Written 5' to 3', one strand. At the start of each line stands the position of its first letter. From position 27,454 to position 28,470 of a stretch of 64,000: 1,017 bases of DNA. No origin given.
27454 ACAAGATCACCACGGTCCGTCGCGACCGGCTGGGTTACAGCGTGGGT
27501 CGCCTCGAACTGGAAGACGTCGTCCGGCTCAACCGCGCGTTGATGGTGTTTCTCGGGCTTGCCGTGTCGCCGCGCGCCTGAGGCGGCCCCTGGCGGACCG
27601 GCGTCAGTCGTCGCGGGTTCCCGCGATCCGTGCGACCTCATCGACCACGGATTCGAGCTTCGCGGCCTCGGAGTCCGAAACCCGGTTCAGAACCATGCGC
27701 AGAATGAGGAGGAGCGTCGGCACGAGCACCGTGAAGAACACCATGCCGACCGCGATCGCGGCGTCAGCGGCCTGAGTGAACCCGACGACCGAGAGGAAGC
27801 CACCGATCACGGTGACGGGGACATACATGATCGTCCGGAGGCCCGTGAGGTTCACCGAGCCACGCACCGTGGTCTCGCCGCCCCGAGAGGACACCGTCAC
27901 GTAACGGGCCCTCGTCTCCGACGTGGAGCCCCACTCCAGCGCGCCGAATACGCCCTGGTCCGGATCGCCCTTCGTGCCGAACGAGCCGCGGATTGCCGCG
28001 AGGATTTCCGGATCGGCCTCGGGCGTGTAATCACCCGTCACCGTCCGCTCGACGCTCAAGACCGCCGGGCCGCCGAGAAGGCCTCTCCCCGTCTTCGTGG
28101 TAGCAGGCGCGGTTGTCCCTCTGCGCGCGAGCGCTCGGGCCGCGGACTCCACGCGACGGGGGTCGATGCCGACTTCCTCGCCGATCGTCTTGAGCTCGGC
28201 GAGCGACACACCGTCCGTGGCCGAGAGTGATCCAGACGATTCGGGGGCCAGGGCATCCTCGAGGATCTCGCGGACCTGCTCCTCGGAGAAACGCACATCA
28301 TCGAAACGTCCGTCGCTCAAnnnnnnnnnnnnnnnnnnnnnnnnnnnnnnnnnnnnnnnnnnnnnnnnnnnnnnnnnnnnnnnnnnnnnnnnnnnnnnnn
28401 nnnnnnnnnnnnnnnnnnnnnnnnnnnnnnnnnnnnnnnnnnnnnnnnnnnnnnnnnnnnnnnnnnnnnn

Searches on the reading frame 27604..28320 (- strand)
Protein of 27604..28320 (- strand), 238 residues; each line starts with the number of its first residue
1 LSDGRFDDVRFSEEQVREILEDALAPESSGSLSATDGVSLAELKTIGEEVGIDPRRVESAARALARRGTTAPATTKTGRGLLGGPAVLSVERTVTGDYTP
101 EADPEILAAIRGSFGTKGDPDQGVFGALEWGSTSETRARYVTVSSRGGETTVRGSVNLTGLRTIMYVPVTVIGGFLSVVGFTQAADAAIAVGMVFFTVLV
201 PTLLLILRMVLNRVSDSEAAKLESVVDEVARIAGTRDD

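Call 3: search_protein_families(library=pfam, proteins=[window:27604-28320:-], max_evalue=1)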
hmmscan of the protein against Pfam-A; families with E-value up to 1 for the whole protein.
window:27604-28320:- (238 aa): 1 family
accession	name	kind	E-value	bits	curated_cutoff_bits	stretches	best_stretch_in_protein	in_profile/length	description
PF02990.21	EMP70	-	0.31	10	27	1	161-214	299-352/517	Endomembrane protein 70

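Call 4: search_protein_families(library=ncbifam, proteins=[window:27604-28320:-], max_evalue=1)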
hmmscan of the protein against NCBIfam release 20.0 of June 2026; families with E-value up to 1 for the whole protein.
window:27604-28320:- (238 aa): 0 families

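Call 9: find_homologous_proteins(query=window:27604-28320:-)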
Query window:27604-28320:- (238 aa): 22 proteins with E <= 0.001 among 8000 candidates.
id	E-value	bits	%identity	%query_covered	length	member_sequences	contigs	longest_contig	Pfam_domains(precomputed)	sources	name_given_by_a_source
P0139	3.2e-142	489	100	100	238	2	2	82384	-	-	-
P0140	1.0e-51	194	47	95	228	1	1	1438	-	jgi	jgi:hypothetical protein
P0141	3.9e-50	188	45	97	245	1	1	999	-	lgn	-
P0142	3.2e-49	185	46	97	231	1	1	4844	-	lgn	-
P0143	5.7e-49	185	45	98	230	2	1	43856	-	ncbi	-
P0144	6.9e-48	181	43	97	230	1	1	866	-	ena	-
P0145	1.5e-47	180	44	97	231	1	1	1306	-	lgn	-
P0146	1.1e-46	177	45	97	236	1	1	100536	-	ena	-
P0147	1.3e-46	177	42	97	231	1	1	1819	-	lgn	-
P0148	4.3e-46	175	45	98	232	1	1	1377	-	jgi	jgi:hypothetical protein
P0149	1.9e-45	173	43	98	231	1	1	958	-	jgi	jgi:hypothetical protein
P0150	9.4e-45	171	41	97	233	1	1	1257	-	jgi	jgi:hypothetical protein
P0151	1.8e-44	170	44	100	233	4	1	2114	-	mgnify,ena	mgnify:CR=1 FL=1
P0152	4.2e-44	169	42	98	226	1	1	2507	-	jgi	jgi:hypothetical protein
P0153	9.5e-44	168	42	97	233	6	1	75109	-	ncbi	-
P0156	7.8e-42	161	42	97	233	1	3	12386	-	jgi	jgi:hypothetical protein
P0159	9.0e-37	145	40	97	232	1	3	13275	-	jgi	jgi:hypothetical protein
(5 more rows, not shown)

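Call 13: find_encoding_contigs(protein=P0146, flank=8000, max_places=3)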
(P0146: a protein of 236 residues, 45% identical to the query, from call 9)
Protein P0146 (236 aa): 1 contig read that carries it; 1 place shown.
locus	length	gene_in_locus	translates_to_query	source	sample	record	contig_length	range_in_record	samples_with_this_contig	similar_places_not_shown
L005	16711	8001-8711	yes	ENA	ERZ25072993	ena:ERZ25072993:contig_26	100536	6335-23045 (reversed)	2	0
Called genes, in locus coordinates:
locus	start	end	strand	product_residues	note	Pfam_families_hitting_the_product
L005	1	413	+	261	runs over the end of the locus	PF02633:Creatininase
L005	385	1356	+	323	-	PF00160:Pro_isomerase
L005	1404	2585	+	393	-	-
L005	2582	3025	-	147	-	-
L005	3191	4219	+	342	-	PF17170:DUF5128 (weak)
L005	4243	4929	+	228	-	PF09929:DUF2161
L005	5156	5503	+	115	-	-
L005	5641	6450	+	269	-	PF13489:Methyltransf_23, PF01209:Ubie_methyltran, PF13847:Methyltransf_31, PF08241:Methyltransf_11, PF08242:Methyltransf_12, PF13649:Methyltransf_25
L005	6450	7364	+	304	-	PF00756:Esterase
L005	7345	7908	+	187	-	-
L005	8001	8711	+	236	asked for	-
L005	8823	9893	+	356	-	-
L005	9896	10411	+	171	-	-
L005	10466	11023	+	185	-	PF13302:Acetyltransf_3, PF13527:Acetyltransf_9 (weak), PF00583:Acetyltransf_1, PF13673:Acetyltransf_10, PF13508:Acetyltransf_7, PF08445:FR47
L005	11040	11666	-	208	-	PF01551:Peptidase_M23 (weak)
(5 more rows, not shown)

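Call 24: find_encoding_contigs(protein=P0143, flank=8000, max_places=2)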
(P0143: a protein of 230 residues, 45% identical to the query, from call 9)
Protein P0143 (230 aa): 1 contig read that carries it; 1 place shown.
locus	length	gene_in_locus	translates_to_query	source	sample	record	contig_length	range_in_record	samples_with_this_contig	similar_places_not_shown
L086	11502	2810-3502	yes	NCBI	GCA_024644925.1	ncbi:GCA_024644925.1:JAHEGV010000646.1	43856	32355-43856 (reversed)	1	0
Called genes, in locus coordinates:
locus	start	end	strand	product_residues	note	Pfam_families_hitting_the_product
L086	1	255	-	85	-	?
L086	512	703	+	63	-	-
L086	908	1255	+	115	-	-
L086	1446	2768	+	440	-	-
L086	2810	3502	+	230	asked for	-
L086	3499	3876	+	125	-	-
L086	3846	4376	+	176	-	PF01569:PAP2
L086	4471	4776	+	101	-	-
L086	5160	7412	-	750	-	PF01326:PPDK_N, PF27448:Rph_4th (weak), PF00391:PEP-utilizers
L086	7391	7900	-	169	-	PF01243:PNPOx_N, PF12900:Pyridox_ox_2 (weak)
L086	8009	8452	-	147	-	PF02657:SufE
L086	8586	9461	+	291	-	PF00581:Rhodanese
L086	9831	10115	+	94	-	-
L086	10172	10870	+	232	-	PF08388:GIIM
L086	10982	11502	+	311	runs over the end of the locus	PF04986:Y2_Tnp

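Call 25: find_encoding_contigs(protein=P0153, flank=8000, max_places=2)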
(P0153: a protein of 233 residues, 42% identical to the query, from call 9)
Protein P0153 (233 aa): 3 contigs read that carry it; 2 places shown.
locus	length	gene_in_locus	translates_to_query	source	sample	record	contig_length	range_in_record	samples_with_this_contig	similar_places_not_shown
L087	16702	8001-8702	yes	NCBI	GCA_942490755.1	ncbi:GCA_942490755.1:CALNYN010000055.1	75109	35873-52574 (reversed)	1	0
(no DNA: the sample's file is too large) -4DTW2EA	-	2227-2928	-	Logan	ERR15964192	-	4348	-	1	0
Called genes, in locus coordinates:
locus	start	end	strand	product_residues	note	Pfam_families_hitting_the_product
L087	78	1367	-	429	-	PF00106:adh_short, PF08659:KR, PF13561:adh_short_C2, PF00023:Ank (faint), PF12796:Ank_2, PF13606:Ank_3 (faint), PF13857:Ank_5 (faint), PF13637:Ank_4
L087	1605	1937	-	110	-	PF04993:TfoX_N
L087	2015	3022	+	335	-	-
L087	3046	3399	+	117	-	PF00903:Glyoxalase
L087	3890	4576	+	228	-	-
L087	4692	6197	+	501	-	PF13428:TPR_14 (faint), PF13432:TPR_16 (faint), PF13431:TPR_17 (faint), PF14559:TPR_19 (weak)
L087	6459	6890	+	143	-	-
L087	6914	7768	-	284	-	PF04072:LCM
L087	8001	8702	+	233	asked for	-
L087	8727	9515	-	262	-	-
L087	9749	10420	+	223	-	-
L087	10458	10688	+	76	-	-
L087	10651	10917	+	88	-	-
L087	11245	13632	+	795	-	-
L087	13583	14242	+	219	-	-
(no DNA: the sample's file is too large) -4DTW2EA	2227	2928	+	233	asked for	-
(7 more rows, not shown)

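Call 26: find_encoding_contigs(protein=P0159, flank=8000, max_places=2)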
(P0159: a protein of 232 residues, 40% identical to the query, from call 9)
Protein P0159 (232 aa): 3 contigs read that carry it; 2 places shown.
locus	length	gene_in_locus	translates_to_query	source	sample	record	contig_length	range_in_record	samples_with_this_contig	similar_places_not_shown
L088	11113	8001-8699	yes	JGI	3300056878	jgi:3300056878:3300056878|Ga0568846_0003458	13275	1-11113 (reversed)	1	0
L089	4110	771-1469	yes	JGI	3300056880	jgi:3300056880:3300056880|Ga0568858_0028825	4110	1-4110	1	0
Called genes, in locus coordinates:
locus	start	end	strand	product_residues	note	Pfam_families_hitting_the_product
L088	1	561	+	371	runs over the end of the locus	PF01408:GFO_IDH_MocA, PF02894:GFO_IDH_MocA_C, PF22725:GFO_IDH_MocA_C3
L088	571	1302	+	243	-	PF00106:adh_short, PF08659:KR, PF13561:adh_short_C2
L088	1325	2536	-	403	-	PF02746:MR_MLE_N, PF13378:MR_MLE_C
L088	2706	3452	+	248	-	PF05401:NodS (weak), PF13489:Methyltransf_23, PF01209:Ubie_methyltran, PF07021:MetW, PF13847:Methyltransf_31, PF08241:Methyltransf_11, PF08242:Methyltransf_12, PF13649:Methyltransf_25, +1 more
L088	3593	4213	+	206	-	-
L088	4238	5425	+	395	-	-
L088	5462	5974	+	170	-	PF05163:DinB, PF12867:DinB_2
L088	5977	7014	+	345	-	PF00211:Guanylate_cyc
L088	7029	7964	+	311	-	-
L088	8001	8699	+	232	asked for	-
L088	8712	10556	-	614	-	PF01019:G_glu_transpept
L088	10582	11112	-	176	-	?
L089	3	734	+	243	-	?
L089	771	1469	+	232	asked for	-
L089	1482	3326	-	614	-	PF01019:G_glu_transpept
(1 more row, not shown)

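Call 27: find_encoding_contigs(protein=P0156, flank=8000, max_places=2)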
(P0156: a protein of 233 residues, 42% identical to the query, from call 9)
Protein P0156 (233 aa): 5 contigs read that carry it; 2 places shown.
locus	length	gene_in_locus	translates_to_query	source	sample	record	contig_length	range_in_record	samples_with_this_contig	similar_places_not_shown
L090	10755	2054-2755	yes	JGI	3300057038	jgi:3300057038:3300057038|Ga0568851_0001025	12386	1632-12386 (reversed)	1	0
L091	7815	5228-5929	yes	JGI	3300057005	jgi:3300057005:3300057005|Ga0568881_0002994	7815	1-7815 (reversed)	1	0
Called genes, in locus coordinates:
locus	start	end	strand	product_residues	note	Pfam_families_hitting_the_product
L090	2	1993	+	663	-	?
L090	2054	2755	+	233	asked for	-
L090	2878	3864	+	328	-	PF00291:PALP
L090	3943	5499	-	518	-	PF13487:HD_5, PF01966:HD, PF13487:HD_5, PF00196:GerE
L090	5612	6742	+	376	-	PF13433:Peripla_BP_5, PF13458:Peripla_BP_6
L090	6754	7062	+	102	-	-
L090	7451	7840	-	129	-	PF07883:Cupin_2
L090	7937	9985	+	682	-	PF00884:Sulfatase, PF16347:SGSH_C (weak)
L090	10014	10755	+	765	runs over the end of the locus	PF14537:Cytochrom_c3_2 (faint), PF13435:Cytochrome_C554 (faint), PF14522:Cytochrome_C7 (faint), PF13414:TPR_11 (faint), PF09699:Paired_CXXCH_1 (weak), PF13646:HEAT_2 (weak), PF14559:TPR_19 (weak), PF13432:TPR_16 (weak), +8 more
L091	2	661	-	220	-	?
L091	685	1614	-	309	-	PF13469:Sulfotransfer_3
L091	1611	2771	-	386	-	PF00535:Glycos_transf_2, PF26629:GT2_TM_C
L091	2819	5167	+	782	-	-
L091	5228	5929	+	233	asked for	-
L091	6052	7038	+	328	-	PF00291:PALP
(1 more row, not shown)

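Call 35: search_solved_structures(query=A4, max_evalue=10)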
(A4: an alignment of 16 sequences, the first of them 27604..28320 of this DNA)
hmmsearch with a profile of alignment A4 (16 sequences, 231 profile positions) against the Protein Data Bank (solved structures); distinct sequences matched with E-value up to 10: 6.
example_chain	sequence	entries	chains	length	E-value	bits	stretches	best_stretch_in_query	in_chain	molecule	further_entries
5z2h_A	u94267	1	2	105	0.19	14.6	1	11-69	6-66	Dictyostelium discoideum mitochondrial calcium uniporter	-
5z2i_A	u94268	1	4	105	0.5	13.2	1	13-69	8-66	Dictyostelium discoideum mitochondrial calcium uniporter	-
8brd_A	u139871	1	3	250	1.1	12.1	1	162-200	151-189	Chemotaxis protein PomA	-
8brd_D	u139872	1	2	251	1.1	12.1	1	162-200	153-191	Chemotaxis protein PomA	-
8bri_A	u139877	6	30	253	1.1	12.1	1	162-200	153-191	Chemotaxis protein PomA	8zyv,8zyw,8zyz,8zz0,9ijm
6wti_D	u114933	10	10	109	7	9.4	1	153-211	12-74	Cytochrome o ubiquinol oxidase, subunit IV | Cytochrome bo(3) ubiquinol oxidase subunit 4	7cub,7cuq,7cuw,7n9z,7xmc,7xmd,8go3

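Call 36: search_protein_families(library=padloc, proteins=[window:27604-28320:-], max_evalue=0.1)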
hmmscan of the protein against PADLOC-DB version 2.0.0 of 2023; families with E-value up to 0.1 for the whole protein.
window:27604-28320:- (238 aa): 0 families

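Call 37: search_protein_families(library=phrogs, proteins=[window:27604-28320:-], max_evalue=0.1)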
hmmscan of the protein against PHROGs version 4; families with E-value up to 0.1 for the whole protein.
window:27604-28320:- (238 aa): 0 families

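Call 51: predict_structure(alignment_id=A4)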
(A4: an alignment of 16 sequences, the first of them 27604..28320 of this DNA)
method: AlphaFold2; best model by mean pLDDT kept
length: 238 residues; sequences in the alignment: 16
mean_pLDDT: 75.7   pTM: 0.59
mean pLDDT of the five models: 75.7, 75.5, 69.9, 68.8, 67.8
residues with pLDDT >= 90: 59; 70-90: 106; 50-70: 49; < 50: 24
segments of 3 or more residues with pLDDT < 50: 1-4, 25-36, 67-73
pLDDT, mean of each block of 10 residues (from residue 1): 51 65 46 48 79 75 52 51 78 90 92 86 76 90 91 91 82 79 72 76 87 90 94 76
secondary structure, 60 per line:
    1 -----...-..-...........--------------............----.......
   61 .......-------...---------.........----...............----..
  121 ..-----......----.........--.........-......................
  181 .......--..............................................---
elements in order: H13-23 H40-49 H54-67 E75-77 E87-95 H100-114 E119-122 E128-133 E138-146 E149-157 H159-187 H190-235

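Call 56: fold_search(model_id=the predicted structure, library=pdb)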
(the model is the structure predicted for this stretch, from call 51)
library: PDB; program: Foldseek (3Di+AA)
matches with E <= 10: 1385; with E <= 0.001: 0
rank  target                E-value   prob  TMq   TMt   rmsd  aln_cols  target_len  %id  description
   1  4fpw_A                6.9e-03  0.57  0.19  0.25  18.5       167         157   11  Crystal Structure of CalU16 from Micromonospora echinospora. Northeast Structural Genomics Consortium Target MiR12. (released 2012-12-12)
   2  9v86_A                1.1e-02  0.69  0.20  0.07  15.8       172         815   12  Cryo-EM structure of KICSTOR CCC complex (state 3) (released 2025-11-12)
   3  2nn5                  1.1e-02  0.98  0.21  0.28   5.8        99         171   15  Structure of Conserved Protein of Unknown Function EF2215 from Enterococcus faecalis (released 2006-11-21)
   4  2zfd_B                1.1e-02  0.97  0.21  0.35   4.3        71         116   10  The crystal structure of plant specific calcium binding protein AtCBL2 in complex with the regulatory domain of AtCIPK (released 2008-02-19)
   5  2d4r_A                1.2e-02  0.60  0.20  0.29  10.8       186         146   11  Crystal structure of TTHA0849 from Thermus thermophilus HB8 (released 2005-12-13)
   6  4xrw                  1.6e-02  0.38  0.21  0.18  14.8       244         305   11  Crystal structure of the di-domain ARO/CYC BexL from the BE-7585A biosynthetic pathway (released 2015-12-02)
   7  2xb3                  2.2e-02  0.77  0.18  0.25   5.5        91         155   13  The Structure of Cyanobacterial PsbP (released 2010-08-25)
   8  9van_A                2.4e-02  0.60  0.21  0.06  22.2       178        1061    9  Cryo-EM structure of human full length KICSTOR complex (state 2) (released 2025-11-12)
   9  1v2b_B                2.6e-02  0.96  0.21  0.29   5.1        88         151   11  Crystal Structure of PsbP Protein in the Oxygen-Evolving Complex of Photosystem II from Higher Plants (released 2004-05-18)
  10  2vu4                  2.7e-02  0.97  0.23  0.34   5.0        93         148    9  Structure of PsbP protein from Spinacia oleracea at 1.98 A resolution (released 2009-07-21)
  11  9gnw_P                2.7e-02  0.94  0.22  0.27   5.8       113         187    9  Universal PSII assembly intermediate (released 2025-09-17)
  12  4fpw_B                2.9e-02  0.25  0.16  0.21  18.8       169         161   12  Crystal Structure of CalU16 from Micromonospora echinospora. Northeast Structural Genomics Consortium Target MiR12. (released 2012-12-12)
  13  9i4t_P                3.0e-02  0.95  0.22  0.29   5.9       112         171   10  Photosystem II from Arabidopsis thaliana (released 2026-03-25)
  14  6y2p_B                3.0e-02  0.84  0.21  0.15  13.6       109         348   16  Escherichia coli RnlA-RnlB Toxin-Antitoxin System. (released 2021-04-14)
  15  4rth_B                3.0e-02  0.82  0.19  0.25   5.9        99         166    9  The crystal structure of PsbP from Zea mays (released 2015-03-11)
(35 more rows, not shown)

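Call 65: search_protein_families(library=pfam, alignment_id=A4, max_evalue=10)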
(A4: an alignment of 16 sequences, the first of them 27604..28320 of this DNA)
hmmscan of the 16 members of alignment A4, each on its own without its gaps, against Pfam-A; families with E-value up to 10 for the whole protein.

A. member 1, window:27604-28320:- (238 aa): 1 family
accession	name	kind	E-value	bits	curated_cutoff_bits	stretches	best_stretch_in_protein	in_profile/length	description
PF02990.21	EMP70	-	0.31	10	27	1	161-214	299-352/517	Endomembrane protein 70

B. families by the number of members that match (of 16 scanned): 19 families
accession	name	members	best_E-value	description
PF04246.17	RseC_MucC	3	0.005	Positive regulator of sigma(E), RseC/MucC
PF07332.16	Phage_holin_3_6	2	0.03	Putative Actinobacterial Holin-X, holin superfamily III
PF00664.28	ABC_membrane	1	0.0055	ABC transporter transmembrane region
PF21724.2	DUF6861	1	0.016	Family of unknown function (DUF6861)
PF06679.17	DUF1180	1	0.017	Membrane protein FAM174-like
PF21415.2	SMK1_alpha_su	1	0.023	SMK1 alpha subunit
PF20520.3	Ac45-VOA1_TM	1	0.026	V0 complex accessory subunit Ac45/VOA1 transmembrane domain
PF04932.20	Wzy_C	1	0.035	O-Antigen ligase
PF10066.14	DUF2304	1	0.049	Uncharacterized conserved protein (DUF2304)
PF20024.5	DUF6432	1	0.072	Family of unknown function (DUF6432)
PF20512.3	PMI_typeI_hel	1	0.099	Phosphomannose isomerase type I, helical insertion domain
PF05168.19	HEPN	1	0.14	HEPN domain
PF13398.12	Peptidase_M50B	1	0.15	Peptidase M50B-like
PF02239.22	Cytochrom_D1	1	0.2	Cytochrome D1 heme domain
PF10445.14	DUF2456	1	0.21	Protein of unknown function (DUF2456)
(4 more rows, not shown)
